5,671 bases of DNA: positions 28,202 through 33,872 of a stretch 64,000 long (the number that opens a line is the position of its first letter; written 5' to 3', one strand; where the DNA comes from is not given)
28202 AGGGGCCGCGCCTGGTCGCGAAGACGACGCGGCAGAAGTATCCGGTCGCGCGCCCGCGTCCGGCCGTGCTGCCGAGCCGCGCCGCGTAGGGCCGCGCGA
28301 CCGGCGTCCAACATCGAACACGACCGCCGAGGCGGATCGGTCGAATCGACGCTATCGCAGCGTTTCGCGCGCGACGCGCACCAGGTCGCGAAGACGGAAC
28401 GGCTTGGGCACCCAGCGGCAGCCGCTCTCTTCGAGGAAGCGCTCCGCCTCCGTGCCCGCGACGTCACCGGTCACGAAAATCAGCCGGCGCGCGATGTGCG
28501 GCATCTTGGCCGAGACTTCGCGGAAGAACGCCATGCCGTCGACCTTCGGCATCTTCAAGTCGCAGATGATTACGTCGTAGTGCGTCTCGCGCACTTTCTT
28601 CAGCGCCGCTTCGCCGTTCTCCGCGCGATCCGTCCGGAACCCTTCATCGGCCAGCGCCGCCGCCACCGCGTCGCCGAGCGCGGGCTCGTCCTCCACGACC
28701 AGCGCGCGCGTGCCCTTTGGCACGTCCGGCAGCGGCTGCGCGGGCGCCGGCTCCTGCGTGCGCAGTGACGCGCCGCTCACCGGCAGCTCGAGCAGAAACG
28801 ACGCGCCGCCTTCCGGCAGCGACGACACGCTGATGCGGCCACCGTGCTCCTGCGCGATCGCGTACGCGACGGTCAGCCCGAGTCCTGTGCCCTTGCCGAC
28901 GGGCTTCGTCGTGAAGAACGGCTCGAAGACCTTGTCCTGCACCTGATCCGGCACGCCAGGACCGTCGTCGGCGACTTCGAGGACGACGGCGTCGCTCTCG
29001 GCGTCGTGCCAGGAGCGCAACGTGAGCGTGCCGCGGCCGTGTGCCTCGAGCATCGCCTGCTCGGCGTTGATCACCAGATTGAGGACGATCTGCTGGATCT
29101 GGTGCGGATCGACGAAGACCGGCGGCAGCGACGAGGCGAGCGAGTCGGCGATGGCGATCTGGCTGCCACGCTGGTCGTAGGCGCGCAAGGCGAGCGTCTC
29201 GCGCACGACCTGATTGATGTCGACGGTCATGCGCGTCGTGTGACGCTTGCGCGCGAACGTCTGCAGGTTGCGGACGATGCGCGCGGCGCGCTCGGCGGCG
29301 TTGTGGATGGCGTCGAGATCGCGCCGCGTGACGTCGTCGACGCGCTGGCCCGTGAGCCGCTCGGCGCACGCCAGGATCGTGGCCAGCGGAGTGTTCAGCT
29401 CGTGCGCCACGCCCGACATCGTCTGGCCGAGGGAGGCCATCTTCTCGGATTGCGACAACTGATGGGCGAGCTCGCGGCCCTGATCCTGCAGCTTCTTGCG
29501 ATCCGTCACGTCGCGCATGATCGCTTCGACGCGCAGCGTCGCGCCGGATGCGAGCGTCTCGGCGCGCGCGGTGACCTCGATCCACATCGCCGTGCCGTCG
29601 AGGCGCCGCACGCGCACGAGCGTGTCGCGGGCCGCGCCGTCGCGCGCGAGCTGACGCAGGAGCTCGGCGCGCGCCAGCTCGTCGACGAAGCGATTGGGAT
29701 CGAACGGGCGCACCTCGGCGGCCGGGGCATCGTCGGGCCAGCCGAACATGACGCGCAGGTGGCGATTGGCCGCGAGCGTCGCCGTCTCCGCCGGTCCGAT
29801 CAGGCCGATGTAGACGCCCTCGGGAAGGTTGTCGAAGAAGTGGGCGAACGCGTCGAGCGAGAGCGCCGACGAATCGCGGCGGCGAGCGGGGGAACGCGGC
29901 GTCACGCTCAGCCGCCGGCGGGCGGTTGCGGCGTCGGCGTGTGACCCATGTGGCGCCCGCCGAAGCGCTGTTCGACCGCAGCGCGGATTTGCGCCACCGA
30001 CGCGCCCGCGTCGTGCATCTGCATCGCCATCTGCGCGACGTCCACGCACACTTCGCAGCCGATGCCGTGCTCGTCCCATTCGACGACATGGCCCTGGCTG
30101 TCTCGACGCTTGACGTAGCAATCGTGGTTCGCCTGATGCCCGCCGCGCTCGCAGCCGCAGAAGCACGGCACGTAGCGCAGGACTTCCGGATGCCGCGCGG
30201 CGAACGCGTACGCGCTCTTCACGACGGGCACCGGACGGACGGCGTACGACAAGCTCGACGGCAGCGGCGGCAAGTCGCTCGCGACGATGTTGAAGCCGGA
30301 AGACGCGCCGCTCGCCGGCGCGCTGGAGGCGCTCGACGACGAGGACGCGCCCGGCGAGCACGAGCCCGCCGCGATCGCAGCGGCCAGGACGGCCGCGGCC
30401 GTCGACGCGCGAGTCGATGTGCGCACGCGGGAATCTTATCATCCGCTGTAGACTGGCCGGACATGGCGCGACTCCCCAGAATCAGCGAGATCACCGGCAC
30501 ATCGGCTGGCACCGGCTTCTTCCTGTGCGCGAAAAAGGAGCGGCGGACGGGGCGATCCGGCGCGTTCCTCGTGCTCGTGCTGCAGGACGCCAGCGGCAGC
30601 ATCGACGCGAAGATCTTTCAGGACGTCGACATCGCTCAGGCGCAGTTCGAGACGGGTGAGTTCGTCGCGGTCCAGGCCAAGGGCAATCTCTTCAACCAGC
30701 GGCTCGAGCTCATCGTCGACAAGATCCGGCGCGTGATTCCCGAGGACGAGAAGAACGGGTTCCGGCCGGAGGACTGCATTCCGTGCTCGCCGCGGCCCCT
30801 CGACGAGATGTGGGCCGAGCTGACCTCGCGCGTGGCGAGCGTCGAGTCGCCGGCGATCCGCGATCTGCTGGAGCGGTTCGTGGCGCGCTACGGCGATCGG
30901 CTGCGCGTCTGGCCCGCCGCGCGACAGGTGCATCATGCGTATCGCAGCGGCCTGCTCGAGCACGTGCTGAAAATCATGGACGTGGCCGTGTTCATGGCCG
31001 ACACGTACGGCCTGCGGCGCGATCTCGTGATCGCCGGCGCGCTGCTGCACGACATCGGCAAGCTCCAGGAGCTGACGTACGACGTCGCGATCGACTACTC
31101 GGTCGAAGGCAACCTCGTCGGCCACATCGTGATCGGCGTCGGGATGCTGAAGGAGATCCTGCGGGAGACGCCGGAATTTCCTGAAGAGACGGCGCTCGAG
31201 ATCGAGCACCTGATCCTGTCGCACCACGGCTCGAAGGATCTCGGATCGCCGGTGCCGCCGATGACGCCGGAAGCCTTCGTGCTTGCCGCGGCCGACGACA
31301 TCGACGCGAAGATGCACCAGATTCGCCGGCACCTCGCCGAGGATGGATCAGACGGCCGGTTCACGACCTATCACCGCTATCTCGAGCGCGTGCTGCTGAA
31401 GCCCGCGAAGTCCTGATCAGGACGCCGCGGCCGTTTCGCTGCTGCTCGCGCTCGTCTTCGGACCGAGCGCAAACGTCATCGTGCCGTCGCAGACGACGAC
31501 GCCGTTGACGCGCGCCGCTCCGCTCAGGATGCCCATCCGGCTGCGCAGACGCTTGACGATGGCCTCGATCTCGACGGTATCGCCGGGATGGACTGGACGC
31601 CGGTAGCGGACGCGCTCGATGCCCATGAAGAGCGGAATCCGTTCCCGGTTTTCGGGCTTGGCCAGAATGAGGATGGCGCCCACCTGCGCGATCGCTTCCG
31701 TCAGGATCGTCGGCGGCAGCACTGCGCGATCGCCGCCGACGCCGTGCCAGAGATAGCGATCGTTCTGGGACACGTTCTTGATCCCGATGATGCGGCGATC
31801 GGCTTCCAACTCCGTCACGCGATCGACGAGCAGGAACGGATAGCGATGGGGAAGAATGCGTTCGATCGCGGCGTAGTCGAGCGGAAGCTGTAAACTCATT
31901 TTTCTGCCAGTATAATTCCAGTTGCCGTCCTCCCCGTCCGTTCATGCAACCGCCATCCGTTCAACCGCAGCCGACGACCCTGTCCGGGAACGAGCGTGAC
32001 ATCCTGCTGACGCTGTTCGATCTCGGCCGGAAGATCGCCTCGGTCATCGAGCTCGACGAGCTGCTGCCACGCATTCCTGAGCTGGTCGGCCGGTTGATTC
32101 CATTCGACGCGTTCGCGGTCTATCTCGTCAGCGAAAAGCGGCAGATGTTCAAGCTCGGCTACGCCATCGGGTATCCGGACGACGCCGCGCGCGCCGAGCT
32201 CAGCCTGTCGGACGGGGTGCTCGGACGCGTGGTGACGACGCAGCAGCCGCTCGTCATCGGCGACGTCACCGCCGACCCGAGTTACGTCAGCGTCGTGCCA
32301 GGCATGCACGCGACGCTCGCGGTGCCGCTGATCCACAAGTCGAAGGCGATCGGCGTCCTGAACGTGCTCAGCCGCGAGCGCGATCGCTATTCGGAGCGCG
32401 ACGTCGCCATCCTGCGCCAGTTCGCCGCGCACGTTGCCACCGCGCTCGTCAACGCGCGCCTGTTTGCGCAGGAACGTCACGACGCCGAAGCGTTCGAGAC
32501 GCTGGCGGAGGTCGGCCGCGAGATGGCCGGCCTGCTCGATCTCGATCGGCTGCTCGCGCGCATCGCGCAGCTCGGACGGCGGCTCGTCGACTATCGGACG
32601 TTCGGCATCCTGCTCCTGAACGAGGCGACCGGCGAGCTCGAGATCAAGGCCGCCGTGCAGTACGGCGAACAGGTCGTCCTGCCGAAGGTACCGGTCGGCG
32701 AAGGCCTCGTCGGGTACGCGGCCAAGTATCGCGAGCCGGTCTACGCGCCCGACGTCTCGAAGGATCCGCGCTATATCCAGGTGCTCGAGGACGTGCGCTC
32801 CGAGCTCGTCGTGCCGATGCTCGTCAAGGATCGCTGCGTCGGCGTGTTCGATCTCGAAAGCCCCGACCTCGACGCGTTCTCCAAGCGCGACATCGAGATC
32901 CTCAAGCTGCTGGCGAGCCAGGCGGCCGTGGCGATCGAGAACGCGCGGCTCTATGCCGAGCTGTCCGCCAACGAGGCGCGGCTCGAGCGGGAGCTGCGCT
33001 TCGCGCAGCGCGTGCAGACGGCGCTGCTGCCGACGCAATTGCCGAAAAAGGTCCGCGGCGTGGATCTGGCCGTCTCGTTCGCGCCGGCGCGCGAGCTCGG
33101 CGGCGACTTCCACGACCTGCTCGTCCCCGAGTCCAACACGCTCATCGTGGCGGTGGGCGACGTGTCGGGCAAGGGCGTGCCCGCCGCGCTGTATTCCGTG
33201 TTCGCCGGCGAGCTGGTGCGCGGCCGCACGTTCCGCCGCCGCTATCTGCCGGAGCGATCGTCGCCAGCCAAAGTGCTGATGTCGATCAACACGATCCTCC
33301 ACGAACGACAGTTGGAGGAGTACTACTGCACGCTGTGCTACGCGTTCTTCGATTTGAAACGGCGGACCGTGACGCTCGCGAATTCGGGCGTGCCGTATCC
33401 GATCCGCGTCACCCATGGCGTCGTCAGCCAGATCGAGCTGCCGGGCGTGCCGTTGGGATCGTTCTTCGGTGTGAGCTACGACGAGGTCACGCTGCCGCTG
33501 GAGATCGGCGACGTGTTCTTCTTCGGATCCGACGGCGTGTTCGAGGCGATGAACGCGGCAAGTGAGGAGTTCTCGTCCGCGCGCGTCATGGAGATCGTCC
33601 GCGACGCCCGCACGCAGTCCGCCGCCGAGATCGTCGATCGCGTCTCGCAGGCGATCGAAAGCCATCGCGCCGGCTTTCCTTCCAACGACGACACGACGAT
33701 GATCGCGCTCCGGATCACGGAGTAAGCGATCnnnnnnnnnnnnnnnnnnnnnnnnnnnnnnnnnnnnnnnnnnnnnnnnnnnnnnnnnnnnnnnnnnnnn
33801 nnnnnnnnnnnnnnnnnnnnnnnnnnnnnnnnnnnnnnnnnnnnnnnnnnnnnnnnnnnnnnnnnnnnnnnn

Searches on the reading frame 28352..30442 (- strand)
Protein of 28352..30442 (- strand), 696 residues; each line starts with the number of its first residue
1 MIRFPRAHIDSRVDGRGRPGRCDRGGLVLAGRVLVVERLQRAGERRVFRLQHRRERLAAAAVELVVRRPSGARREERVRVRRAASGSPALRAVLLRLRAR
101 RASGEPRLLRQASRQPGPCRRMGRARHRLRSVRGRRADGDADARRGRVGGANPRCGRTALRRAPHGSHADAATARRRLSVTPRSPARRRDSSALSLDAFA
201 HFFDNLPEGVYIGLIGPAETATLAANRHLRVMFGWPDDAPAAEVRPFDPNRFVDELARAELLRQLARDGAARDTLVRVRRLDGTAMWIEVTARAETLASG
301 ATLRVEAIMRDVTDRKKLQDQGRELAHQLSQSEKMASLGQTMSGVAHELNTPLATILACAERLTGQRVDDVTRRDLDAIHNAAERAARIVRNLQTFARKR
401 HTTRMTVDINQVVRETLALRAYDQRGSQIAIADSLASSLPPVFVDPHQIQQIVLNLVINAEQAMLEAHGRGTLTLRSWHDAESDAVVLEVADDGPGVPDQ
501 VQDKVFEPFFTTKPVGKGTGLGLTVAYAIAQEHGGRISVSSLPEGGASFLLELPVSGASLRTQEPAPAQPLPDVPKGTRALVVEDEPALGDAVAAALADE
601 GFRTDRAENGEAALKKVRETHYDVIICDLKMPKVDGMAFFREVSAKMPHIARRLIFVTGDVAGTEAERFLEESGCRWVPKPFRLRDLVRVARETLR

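Call 3: search_protein_families(library=pfam, proteins=[window:28352-30442:-], max_evalue=0.01)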
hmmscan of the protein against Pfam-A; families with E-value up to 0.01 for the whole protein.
window:28352-30442:- (696 aa): 5 families
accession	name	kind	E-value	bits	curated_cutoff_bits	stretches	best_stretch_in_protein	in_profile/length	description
PF02518.31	HATPase_c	-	1.4e-24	87.1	26.4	1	445-555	2-109/111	Histidine kinase-, DNA gyrase B-, and HSP90-like ATPase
PF00072.30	Response_reg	-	1.1e-20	74.3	30.2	1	581-690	2-109/111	Response regulator receiver domain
PF00512.31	HisKA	-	7.3e-13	48.8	26.9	1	338-400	2-64/66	His Kinase A (phospho-acceptor) domain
PF13426.13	PAS_9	-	0.00013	22.6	27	1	224-314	15-103/103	PAS domain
PF23198.2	PDE8A_N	-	0.00047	20.5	29.6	1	581-660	14-94/147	PDE8A-like, N-terminal domain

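Call 6: search_protein_families(library=ncbifam, proteins=[window:28352-30442:-], max_evalue=0.001)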
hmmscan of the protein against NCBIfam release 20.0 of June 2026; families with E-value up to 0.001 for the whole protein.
window:28352-30442:- (696 aa): 141 families (the best 25 are shown)
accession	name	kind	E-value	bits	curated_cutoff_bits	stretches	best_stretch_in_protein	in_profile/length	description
NF052574.1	HisKinEspCMyxo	equivalog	1.4e-70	238.4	1200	1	189-688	276-776/785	serine histidine kinase EspC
NF046026.1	HisKinCckACaul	equivalog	8.6e-66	222.4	1000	1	307-692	278-673/678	cell cycle histidine kinase CckA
NF052573.1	HisKinEspAMyxo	equivalog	9.1e-62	209.1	1400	1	259-689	313-744/755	serine histidine kinase EspA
NF046020.1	HisKinCckABruc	equivalog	3.3e-61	207.2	1000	1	196-695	345-867/868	cell cycle histidine kinase CckA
NF008468.0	PRK11360.1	equivalog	7.8e-61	206.2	646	1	261-556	327-609/616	two-component system sensor histidine kinase AtoS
NF010076.0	PRK13557.1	subfamily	1.5e-54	185.4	631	1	323-695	148-533/540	histidine kinase famiy protein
NF010411.0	PRK13837.1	equivalog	1.4e-52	178.8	647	1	255-695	362-812/828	two-component system VirA-like sensor kinase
NF007688.0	PRK10364.1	equivalog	3e-43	148.2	479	1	315-557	217-453/460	two-component system sensor histidine kinase ZraS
NF038348.1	T2SS_HK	subfamily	3.6e-41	141.2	450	2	381-555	406-573/574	histidine kinase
NF041777.1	sens_FixL_Rhizob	equivalog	3.8e-40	138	850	1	275-556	201-482/485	sensor protein FixL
NF047466.1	hybrid_RR_LvrB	exception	7.4e-39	134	500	1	310-555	124-376/377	hybrid histidine kinase/response regulator LvrB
TIGR02956.1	TMAO_torS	equivalog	3.6e-37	128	676.5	1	341-695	470-820/967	TMAO reductase system sensor histidine kinase/response regulator TorS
NF008302.0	PRK11091.1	equivalog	1.2e-36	126.3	838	1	305-690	259-638/779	aerobic respiration two-component sensor histidine kinase ArcB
NF008543.0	PRK11466.1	equivalog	6.4e-36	123.6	982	1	342-683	448-786/914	TMAO reductase system sensor histidine kinase/response regulator TorS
NF047497.1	HK_LIC_12097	equivalog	7.7e-33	113.7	500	1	331-555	143-366/367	LIC_12097 family sensor histidine kinase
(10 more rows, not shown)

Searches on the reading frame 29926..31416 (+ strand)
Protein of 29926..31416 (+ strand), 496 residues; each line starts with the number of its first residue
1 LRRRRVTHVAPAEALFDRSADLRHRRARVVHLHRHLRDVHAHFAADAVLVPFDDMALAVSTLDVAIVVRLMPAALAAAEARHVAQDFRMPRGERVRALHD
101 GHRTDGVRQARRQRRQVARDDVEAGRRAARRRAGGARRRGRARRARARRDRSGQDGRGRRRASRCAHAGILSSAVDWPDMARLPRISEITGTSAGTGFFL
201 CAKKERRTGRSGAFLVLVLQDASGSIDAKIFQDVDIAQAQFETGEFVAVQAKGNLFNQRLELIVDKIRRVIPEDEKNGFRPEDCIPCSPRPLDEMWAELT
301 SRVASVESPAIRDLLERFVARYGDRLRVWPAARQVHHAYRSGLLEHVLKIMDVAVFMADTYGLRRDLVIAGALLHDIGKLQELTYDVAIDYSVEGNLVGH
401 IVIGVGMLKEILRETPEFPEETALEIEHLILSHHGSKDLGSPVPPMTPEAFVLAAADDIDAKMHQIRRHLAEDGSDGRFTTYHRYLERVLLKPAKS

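Call 72: search_protein_families(library=ncbifam, proteins=[window:29926-31416:+], max_evalue=0.01)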
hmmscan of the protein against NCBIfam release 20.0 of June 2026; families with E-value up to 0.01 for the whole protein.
window:29926-31416:+ (496 aa): 7 families
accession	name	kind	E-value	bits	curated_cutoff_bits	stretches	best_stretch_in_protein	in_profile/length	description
NF010007.0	PRK13480.1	equivalog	1.2e-52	178.9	460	1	198-481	17-297/314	3'-5' exoribonuclease YhaM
TIGR00277.1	HDIG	domain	2.5e-10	40.1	27.6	1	340-412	2-69/84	HDIG domain-containing metalloprotein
TIGR01596.1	cas3_HD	equivalog_domain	5.3e-06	26.6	43.45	1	343-441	1-103/178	CRISPR-associated endonuclease Cas3''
NF009343.0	PRK12703.1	equivalog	5.5e-06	25.5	434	1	342-389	187-234/339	tRNA (cytidine(56)-2'-O)-methyltransferase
TIGR03319.1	RNase_Y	equivalog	6.8e-05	21.6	454.35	1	337-469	324-430/514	ribonuclease Y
TIGR03760.1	ICE_TraI_Pfluor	equivalog_domain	8.6e-05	22.3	161.4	1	317-365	42-90/218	integrating conjugative element relaxase, PFGI-1 class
NF041494.1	MobH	equivalog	9.7e-05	21.4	200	1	307-364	28-85/340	MobH family relaxase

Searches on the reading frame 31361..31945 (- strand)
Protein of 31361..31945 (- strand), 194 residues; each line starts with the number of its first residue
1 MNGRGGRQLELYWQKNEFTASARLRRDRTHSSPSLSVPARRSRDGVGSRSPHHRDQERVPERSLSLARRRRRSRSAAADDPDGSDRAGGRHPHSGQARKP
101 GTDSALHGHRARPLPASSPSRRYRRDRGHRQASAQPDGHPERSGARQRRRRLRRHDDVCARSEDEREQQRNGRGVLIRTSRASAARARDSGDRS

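Call 3: search_protein_families(library=pfam, proteins=[window:31361-31945:-], max_evalue=0.01)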
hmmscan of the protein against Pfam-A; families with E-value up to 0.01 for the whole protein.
window:31361-31945:- (194 aa): 0 families

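Call 17: search_protein_families(library=pfam, proteins=[window:31420-31941:-], max_evalue=0.0001)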
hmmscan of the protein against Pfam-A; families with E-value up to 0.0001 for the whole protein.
window:31420-31941:- (174 aa): 2 families
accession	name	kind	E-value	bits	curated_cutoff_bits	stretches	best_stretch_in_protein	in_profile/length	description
PF07977.19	FabA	-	1.9e-16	60.4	23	1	30-152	1-136/138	FabA-like domain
PF03061.28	4HBT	-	9.3e-05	23.1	20.6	0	102-137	29-64/79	Thioesterase superfamily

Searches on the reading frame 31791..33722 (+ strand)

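Call 17: search_protein_families(library=pfam, proteins=[window:31791-33722:+], max_evalue=0.0001)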
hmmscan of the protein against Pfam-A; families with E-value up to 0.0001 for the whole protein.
window:31791-33722:+ (644 aa): 4 families
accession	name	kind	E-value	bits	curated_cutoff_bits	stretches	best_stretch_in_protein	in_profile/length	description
PF13185.12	GAF_2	-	5.4e-41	140.4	28.6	2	87-219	3-135/136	GAF domain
PF07228.17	SpoIIE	-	4.6e-38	131.5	25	1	449-642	3-191/192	Stage II sporulation protein E (SpoIIE)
PF01590.32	GAF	-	4.4e-37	128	22.4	2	250-382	1-133/133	GAF domain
PF13492.12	GAF_3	-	3.7e-25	89.2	27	2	250-384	1-129/129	GAF domain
